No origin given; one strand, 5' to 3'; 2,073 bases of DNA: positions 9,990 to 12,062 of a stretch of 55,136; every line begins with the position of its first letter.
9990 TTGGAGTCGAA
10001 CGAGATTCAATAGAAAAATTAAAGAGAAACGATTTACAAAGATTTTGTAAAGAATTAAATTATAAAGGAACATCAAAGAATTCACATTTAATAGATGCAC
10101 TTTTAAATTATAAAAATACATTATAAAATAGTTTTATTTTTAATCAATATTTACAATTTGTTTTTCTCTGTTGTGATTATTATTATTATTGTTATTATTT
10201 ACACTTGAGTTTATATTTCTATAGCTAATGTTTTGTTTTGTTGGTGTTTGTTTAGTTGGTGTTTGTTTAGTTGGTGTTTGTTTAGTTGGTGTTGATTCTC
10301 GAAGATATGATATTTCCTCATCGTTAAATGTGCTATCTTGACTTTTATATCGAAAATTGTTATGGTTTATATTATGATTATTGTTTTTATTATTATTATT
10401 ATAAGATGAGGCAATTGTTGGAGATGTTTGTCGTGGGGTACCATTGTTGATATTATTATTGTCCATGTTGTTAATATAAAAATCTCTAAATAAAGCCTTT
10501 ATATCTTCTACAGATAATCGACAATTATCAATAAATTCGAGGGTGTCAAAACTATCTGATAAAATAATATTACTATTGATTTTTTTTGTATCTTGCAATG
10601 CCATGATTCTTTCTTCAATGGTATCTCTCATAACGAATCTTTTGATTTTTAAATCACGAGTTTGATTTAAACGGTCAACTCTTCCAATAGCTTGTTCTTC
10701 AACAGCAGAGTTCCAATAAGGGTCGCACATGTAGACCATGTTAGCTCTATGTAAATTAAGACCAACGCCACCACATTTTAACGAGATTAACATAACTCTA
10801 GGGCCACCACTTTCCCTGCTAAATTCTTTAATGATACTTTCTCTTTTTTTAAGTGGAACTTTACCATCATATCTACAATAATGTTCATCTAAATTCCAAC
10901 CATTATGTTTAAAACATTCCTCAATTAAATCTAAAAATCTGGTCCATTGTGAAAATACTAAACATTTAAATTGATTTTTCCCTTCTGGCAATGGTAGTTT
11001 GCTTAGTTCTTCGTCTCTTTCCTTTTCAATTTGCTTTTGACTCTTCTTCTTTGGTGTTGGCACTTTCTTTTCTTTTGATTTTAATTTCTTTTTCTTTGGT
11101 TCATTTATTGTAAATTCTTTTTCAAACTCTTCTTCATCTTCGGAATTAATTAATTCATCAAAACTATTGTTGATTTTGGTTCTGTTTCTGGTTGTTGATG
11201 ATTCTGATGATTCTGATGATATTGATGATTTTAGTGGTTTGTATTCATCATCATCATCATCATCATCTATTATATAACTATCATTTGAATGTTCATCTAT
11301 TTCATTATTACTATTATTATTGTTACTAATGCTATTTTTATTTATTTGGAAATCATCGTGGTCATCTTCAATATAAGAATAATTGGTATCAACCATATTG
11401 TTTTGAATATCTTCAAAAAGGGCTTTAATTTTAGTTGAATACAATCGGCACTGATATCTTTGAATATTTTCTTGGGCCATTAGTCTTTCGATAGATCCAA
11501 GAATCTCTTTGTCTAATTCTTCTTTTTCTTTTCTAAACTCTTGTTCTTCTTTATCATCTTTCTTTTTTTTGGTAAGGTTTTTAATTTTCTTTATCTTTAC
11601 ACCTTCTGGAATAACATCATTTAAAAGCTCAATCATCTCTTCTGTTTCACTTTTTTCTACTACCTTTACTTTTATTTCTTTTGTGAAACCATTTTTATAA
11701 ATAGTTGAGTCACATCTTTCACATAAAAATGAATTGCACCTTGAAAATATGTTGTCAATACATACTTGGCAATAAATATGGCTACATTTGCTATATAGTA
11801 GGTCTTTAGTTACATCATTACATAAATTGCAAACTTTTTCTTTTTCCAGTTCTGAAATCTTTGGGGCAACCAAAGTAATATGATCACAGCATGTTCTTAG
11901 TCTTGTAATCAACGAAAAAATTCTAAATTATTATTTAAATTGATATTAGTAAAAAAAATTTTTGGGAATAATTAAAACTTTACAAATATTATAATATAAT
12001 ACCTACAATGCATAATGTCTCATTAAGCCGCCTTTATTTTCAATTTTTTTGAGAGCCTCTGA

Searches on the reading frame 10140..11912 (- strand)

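Call 14: search_protein_families(library=pfam, proteins=[window:10140-11912:-], max_evalue=0.001)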
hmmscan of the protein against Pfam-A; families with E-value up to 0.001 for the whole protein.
window:10140-11912:- (590 aa): 1 family
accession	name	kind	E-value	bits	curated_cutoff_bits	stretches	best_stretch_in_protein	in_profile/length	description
PF00271.37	Helicase_C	-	2.9e-20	73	23.5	1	301-415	4-109/110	Helicase conserved C-terminal domain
